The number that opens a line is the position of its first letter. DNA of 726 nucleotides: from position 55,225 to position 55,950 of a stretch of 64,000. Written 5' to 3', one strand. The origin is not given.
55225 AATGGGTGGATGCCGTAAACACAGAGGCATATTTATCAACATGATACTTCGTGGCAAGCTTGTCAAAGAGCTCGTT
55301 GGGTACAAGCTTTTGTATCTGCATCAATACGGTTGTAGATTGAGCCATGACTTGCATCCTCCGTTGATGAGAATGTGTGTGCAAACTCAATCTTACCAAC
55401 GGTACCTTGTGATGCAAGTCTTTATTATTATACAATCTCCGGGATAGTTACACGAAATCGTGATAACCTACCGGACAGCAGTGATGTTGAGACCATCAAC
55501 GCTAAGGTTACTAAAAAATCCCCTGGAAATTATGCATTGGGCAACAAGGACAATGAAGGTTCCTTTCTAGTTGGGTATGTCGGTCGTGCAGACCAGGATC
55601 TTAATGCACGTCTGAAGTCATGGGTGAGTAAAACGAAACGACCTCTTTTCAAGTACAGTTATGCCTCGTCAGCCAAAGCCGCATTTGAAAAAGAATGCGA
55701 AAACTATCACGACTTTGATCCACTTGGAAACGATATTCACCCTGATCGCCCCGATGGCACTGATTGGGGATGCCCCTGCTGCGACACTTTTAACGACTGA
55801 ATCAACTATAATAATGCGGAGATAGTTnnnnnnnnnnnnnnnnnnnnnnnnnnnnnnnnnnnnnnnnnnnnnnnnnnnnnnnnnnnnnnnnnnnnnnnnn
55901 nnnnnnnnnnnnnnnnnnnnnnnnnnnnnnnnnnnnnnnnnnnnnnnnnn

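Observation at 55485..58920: Candidate two-gene nuclease/defence module: GIY-YIG-like small protein plus 1030-aa PHP-phosphoesterase / Rad50-SbcC-like ABC ATPase fusion, wedged between an IS4 element and a prophage remnant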

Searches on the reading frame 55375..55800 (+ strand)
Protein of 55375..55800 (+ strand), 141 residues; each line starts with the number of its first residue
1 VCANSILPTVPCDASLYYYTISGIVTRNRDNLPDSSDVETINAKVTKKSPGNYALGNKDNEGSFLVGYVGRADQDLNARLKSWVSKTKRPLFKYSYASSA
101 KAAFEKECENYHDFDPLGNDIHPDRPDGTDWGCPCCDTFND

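Call 3: search_protein_families(library=pfam, proteins=[window:55375-55800:+], max_evalue=1)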
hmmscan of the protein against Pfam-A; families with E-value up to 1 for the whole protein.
window:55375-55800:+ (141 aa): 2 families
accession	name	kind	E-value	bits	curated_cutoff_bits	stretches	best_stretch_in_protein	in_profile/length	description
PF10544.15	T5orf172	-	0.079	13.9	20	1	53-114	4-59/101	T5orf172 domain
PF05979.17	DUF896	-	0.24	11.7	24.2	1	87-124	24-61/64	Bacterial protein of unknown function (DUF896)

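Call 4: search_protein_families(library=padloc, proteins=[window:55375-55800:+], max_evalue=1)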
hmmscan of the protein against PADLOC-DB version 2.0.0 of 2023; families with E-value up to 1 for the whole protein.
window:55375-55800:+ (141 aa): 1 family
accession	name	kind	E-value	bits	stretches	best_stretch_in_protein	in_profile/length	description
PDLC04921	PDC-S14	-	0.0026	15.1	1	47-85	46-84/280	-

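Call 5: search_protein_families(library=ncbifam, proteins=[window:55375-55800:+], max_evalue=1)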
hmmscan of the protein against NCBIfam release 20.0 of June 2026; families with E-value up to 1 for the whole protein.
window:55375-55800:+ (141 aa): 0 families

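Call 10: search_solved_structures(query=window:55375-55800:+, max_evalue=10)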
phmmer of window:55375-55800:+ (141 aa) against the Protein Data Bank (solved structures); distinct sequences matched with E-value up to 10: 0.

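Call 12: find_homologous_proteins(query=window:55375-55800:+, max_evalue=0.001)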
Query window:55375-55800:+ (141 aa): 377 proteins with E <= 0.001 among 381 candidates; the best 120 are listed.
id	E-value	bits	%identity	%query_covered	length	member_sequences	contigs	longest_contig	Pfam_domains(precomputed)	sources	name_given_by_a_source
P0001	8.5e-53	196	77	78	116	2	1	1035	-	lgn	-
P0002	2.4e-52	195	76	77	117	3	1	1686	-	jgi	-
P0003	4.8e-51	191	75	77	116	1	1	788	-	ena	-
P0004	8.8e-51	190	73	78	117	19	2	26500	-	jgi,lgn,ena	-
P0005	8.5e-50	187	76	76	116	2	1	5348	-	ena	-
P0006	2.9e-49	185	72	77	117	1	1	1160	-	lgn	-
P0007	4.0e-49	185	73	78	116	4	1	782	-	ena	-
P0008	4.7e-48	181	73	77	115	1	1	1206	-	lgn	-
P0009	5.3e-48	181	72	76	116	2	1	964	-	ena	-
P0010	2.8e-47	179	72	76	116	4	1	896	-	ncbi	-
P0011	3.2e-47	178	73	76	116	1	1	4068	-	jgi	jgi:hypothetical protein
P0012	6.7e-47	177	70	78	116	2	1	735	-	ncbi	-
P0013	8.8e-47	177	70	79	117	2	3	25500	-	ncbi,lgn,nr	ncbi:MAG: hypothetical protein K9J16_14475 [Melioribacteraceae bacterium]|nr:hypothetical protein [M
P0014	9.3e-47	177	70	77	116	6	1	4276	-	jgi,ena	-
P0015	1.0e-46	177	70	79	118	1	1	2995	-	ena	-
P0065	4.5e-41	158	67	72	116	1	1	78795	-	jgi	-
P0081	1.0e-37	148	64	76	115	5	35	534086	-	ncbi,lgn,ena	ncbi:MAG: hypothetical protein ACOX2B_07015 [Syntrophothermaceae bacterium]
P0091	1.2e-35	141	63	77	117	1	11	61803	-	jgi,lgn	jgi:hypothetical protein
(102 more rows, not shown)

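Call 15: find_encoding_contigs(protein=P0081, flank=8000, max_places=4)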
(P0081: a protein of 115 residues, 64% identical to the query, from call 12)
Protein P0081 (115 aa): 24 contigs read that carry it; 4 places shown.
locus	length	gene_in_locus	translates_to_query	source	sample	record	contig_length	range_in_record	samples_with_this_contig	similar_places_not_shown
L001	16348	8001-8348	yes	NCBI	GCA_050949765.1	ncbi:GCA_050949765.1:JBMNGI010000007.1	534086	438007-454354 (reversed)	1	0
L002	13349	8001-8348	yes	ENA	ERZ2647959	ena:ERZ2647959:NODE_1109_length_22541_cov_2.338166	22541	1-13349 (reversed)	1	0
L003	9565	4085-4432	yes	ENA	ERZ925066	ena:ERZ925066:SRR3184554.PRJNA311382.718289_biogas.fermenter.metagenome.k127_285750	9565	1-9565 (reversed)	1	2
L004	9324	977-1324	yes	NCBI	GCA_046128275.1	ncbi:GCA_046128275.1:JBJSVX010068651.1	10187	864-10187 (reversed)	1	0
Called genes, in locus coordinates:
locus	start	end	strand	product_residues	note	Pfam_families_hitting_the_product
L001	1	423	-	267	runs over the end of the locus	PF02110:HK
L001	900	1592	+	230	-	PF07556:DUF1538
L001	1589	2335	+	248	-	PF07556:DUF1538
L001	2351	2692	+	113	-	PF00543:P-II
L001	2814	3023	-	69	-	PF01206:TusA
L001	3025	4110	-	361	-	PF04143:Sulf_transp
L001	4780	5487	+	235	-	PF01564:Spermine_synth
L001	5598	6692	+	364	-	PF03600:CitMHS (faint), PF07854:DUF1646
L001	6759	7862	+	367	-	PF00586:AIRS, PF02769:AIRS_C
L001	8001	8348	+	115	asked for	-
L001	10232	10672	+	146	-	-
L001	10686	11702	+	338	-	PF15731:MqsA_antitoxin (faint), PF13274:SocA_Panacea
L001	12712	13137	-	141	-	PF01695:IstB_IS21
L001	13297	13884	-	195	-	PF01381:HTH_3 (weak), PF02796:HTH_7 (weak), PF08281:Sigma70_r4_2 (weak), PF13384:HTH_23 (weak), PF13560:HTH_31 (faint), PF13565:HTH_32 (faint), PF13551:HTH_29 (faint), PF12728:HTH_17 (weak)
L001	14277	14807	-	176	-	-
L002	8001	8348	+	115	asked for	-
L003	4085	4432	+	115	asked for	-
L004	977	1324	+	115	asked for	-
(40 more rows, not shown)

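Call 16: find_encoding_contigs(protein=P0065, flank=8000, max_places=3)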
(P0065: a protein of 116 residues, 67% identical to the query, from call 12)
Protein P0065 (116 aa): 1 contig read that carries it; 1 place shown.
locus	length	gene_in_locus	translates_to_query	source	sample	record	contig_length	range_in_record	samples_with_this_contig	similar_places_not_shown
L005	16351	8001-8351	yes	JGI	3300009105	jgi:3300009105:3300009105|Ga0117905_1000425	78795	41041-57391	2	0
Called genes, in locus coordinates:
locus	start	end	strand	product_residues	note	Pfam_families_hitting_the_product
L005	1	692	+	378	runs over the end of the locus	PF03235:GmrSD_N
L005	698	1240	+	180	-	PF18735:HEPN_RiboL-PSP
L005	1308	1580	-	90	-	-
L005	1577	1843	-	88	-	-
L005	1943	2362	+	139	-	PF01878:EVE (weak)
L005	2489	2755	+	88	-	-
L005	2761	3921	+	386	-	PF02086:MethyltransfD12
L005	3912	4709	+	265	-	PF03602:Cons_hypoth95 (faint), PF01555:N6_N4_Mtase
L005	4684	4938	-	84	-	-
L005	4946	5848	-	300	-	-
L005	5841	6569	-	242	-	-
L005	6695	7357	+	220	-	PF12705:PDDEXK_1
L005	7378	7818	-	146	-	-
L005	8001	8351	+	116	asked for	-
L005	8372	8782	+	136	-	-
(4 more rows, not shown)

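Call 17: find_encoding_contigs(protein=P0091, flank=8000, max_places=3)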
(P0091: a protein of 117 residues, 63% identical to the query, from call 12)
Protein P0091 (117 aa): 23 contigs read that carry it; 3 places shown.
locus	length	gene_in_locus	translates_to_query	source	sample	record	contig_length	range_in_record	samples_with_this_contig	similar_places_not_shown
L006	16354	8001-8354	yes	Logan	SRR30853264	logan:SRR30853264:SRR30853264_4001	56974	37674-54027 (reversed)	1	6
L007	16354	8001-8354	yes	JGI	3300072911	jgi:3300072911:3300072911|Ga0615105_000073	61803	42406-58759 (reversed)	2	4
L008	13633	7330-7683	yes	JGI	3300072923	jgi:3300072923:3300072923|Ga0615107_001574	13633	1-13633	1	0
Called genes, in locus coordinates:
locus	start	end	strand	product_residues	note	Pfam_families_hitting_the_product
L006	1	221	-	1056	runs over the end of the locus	?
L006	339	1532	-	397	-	-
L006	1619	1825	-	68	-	-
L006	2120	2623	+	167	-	-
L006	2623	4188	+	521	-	PF00515:TPR_1 (faint), PF07719:TPR_2 (faint), PF13424:TPR_12 (faint), PF13374:TPR_10 (faint)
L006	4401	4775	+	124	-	-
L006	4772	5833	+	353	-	PF01223:Endonuclease_NS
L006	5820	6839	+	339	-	-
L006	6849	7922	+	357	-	PF20551:DUF6765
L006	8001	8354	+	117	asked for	-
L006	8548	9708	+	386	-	PF13391:HNH_2, PF18145:SAVED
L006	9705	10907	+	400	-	PF18144:SMODS (faint), PF21654:DncV-like_NTFase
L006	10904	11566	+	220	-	-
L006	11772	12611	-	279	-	PF08401:ArdcN (weak)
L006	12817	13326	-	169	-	PF04002:RadC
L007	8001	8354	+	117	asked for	-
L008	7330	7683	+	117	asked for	-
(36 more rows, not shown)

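Call 33: find_related_loci(query=A2, collection=metagenome_contigs, flank=7000)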
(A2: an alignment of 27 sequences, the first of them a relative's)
Query A2 (116 aa) in metagenome_contigs; peptide patterns used: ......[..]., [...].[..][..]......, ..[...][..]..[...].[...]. (x = any residue, [..] = any of these).
600 stretches matched a pattern (row limit reached: there are more); 468 encode a relative of the query (tblastn E <= 1e-3); the best 80 are kept; 80 distinct loci.
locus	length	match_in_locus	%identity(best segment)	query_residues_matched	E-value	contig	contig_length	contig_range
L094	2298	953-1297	85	1-115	8e-69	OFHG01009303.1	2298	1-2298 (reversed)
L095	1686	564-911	81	1-116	2e-68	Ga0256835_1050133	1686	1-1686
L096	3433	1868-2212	82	1-115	5e-64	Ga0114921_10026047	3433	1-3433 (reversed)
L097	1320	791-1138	79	1-116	1e-66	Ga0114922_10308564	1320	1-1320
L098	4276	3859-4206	79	1-116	1e-62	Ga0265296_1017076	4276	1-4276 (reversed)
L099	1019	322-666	80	1-115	4e-67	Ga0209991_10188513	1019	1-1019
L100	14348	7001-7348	78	1-116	1e-62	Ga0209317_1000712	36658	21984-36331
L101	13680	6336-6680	79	1-115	3e-61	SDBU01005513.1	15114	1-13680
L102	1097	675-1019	77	1-115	1e-64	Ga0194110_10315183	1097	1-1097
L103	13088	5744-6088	77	1-115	4e-60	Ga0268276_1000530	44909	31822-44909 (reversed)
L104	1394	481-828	77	1-116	4e-62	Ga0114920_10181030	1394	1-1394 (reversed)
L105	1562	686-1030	75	1-115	4e-61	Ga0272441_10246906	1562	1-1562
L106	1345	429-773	77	1-115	1e-61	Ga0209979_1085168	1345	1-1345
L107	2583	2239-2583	76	1-115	1e-58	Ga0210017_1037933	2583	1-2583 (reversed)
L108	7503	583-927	75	1-115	9e-58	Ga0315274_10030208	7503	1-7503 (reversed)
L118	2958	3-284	82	22-115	5e-52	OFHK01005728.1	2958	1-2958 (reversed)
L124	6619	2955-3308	65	1-116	4e-48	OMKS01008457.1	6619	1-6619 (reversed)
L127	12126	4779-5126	67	1-116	3e-47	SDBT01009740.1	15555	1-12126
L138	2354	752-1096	67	1-115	4e-46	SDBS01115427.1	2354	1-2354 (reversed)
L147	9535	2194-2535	64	1-112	5e-45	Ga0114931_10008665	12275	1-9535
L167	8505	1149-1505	58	1-116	1e-43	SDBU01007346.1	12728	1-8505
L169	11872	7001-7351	61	1-115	1e-43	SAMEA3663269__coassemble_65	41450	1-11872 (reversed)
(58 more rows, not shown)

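Call 34: find_related_loci(query=A2, collection=viral_contigs, flank=7000)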
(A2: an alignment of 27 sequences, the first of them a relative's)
Query A2 (116 aa) in viral_contigs; peptide patterns used: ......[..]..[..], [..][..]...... (x = any residue, [..] = any of these).
32 stretches matched a pattern; 15 encode a relative of the query (tblastn E <= 1e-3); 15 distinct loci.
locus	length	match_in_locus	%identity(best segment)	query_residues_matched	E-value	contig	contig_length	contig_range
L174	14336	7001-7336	64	1-112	1e-48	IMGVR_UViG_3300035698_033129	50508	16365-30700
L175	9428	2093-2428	64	1-112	9e-49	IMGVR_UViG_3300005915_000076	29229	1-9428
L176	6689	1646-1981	60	1-112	2e-38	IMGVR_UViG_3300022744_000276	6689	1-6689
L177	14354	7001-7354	58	1-115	1e-37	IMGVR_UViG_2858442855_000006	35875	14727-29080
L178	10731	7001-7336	52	1-112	3e-34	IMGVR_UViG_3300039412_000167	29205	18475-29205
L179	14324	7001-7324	50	1-110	3e-33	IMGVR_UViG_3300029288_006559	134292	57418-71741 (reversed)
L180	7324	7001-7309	50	7-112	6e-32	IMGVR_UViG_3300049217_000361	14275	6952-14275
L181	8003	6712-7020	50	8-113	9e-32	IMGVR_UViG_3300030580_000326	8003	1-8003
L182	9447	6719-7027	51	7-112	1e-31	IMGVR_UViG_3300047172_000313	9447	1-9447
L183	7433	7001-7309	50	8-113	9e-32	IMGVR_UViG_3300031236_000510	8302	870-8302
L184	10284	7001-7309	49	7-112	5e-31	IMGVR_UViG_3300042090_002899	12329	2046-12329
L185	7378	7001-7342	39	1-103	4e-21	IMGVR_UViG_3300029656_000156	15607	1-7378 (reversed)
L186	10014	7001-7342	39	1-103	4e-21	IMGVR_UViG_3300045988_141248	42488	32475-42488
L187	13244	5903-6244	39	1-103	4e-21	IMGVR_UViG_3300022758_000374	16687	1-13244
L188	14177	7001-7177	48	1-60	8e-15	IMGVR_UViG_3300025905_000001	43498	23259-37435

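Call 36: predict_structure(alignment_id=A2)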
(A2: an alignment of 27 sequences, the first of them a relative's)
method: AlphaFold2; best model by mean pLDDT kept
length: 116 residues; sequences in the alignment: 27
mean_pLDDT: 91.4   pTM: 0.83
mean pLDDT of the five models: 91.4, 91.1, 90.8, 90.8, 84.4
residues with pLDDT >= 90: 82; 70-90: 31; 50-70: 3; < 50: 0
segments of 3 or more residues with pLDDT < 50: none
pLDDT, mean of each block of 10 residues (from residue 1): 88 98 94 95 92 96 96 93 93 85 87 75
secondary structure, 60 per line:
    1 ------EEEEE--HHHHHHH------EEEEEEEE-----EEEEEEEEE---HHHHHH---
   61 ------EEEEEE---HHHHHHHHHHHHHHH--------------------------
elements in order: E7-11 H14-20 E27-34 E40-48 H52-57 E67-72 H76-90

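Call 77: search_protein_families(library=pfam, proteins=[L147:2560-3159:+, L169:7670-10801:+, L177:7388-8242:+, L103:6326-7789:+, L118:418-1305:+, L138:1292-2044:+, L096:2322-2990:+, L124:3327-3746:+, L127:5270-6040:+, L167:1629-2342:+], max_evalue=0.01)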
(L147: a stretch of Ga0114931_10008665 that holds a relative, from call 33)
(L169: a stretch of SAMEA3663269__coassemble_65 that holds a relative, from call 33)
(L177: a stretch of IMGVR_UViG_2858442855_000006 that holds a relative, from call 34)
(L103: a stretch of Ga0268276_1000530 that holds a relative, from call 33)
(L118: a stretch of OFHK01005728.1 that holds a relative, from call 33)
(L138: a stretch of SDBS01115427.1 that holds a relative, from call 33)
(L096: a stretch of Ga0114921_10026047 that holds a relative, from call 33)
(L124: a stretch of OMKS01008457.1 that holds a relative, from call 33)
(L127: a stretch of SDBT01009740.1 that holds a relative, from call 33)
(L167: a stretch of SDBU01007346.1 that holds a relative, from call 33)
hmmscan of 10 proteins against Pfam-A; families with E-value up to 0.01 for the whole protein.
L147:2560-3159:+ (199 aa): 1 family
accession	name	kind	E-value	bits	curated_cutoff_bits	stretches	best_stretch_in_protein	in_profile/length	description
PF01420.25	Methylase_S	-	0.00011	22.8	22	1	7-161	8-147/168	Type I restriction modification DNA specificity domain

L169:7670-10801:+ (1043 aa): 6 families
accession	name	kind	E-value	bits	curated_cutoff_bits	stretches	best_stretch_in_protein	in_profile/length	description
PF18766.7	SWI2_SNF2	-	2.7e-66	223.8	26.7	1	280-504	1-220/221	SWI2/SNF2 ATPase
PF04313.20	HSDR_N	-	1.1e-35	123.7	25.1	1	7-217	2-197/198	Type I restriction enzyme R protein N terminus (HSDR_N)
PF22679.2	T1R_D3-like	-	6.7e-24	85.5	27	1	593-684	62-156/158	Type I restriction enzyme subunit R domain 3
PF04851.21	ResIII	-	3.7e-22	79.4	22.5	1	278-437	5-162/164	Type III restriction enzyme, res subunit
PF11867.13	T1RH-like_C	-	3.8e-13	50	26.8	1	759-1035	55-319/329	Type I restriction enzyme HindI endonuclease subunit-like, C-terminal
PF00270.35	DEAD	-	0.00021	21.5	26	1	309-436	23-159/167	DEAD/DEAH box helicase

L177:7388-8242:+ (284 aa): 1 family
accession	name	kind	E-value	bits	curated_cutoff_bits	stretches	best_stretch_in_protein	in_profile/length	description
PF11185.13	DUF2971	-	3.4e-08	35.2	22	1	148-212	1-89/89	Protein of unknown function (DUF2971)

L103:6326-7789:+ (487 aa): 2 families
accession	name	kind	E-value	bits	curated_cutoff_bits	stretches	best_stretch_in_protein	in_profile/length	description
PF04326.19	SLFN_AlbA_2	-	6.5e-18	65.8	25.3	1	334-470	1-116/118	Schlafen, AlbA_2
PF15499.12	Peptidase_C98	-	0.0066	16.6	27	0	293-371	77-155/272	Ubiquitin-specific peptidase-like, SUMO isopeptidase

L118:418-1305:+ (295 aa): 1 family
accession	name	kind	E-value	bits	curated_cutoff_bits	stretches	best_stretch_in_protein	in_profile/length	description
PF09509.15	Hypoth_Ymh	-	9.3e-17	61.5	25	1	20-130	2-116/119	Protein of unknown function (Hypoth_ymh)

L138:1292-2044:+ (250 aa): 1 family
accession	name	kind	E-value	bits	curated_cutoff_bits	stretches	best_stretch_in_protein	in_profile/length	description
PF08937.16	ThsB_TIR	-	6.2e-25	87.9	21.2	1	91-184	1-98/100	Thoeris protein ThsB, TIR-like domain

L096:2322-2990:+ (222 aa): 1 family
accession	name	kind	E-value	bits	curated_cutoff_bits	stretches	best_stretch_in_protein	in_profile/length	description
PF12705.13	PDDEXK_1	-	1.1e-12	48.8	22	1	89-216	122-243/247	PD-(D/E)XK nuclease superfamily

L124:3327-3746:+ (139 aa): 6 families
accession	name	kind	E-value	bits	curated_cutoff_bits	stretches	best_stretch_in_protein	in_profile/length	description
PF01844.29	HNH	-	5.8e-07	30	21.4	1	19-73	1-47/47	HNH endonuclease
PF13488.11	Gly-zipper_Omp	-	2.4e-05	24.6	25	1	102-137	3-43/46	Glycine zipper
PF13441.11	Gly-zipper_YMGG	-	0.00016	21.8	28.9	1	98-133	3-39/45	YMGG-like Gly-zipper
PF02945.21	Endonuclease_7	-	0.00044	20.5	23.6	1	2-72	9-65/82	Recombination endonuclease VII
PF14279.12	HNH_5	-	0.0007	19.9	27.5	1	41-79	14-52/56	HNH endonuclease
PF20721.2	C19orf12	-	0.0044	17.3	30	1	95-133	39-76/163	C19orf12-like protein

L127:5270-6040:+ (256 aa): 1 family
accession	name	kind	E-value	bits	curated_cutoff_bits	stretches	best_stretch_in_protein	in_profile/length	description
PF19827.4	DUF6308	-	0.0011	19.3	27.3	1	125-172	106-147/193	Family of unknown function (DUF6308)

L167:1629-2342:+ (237 aa): 0 families
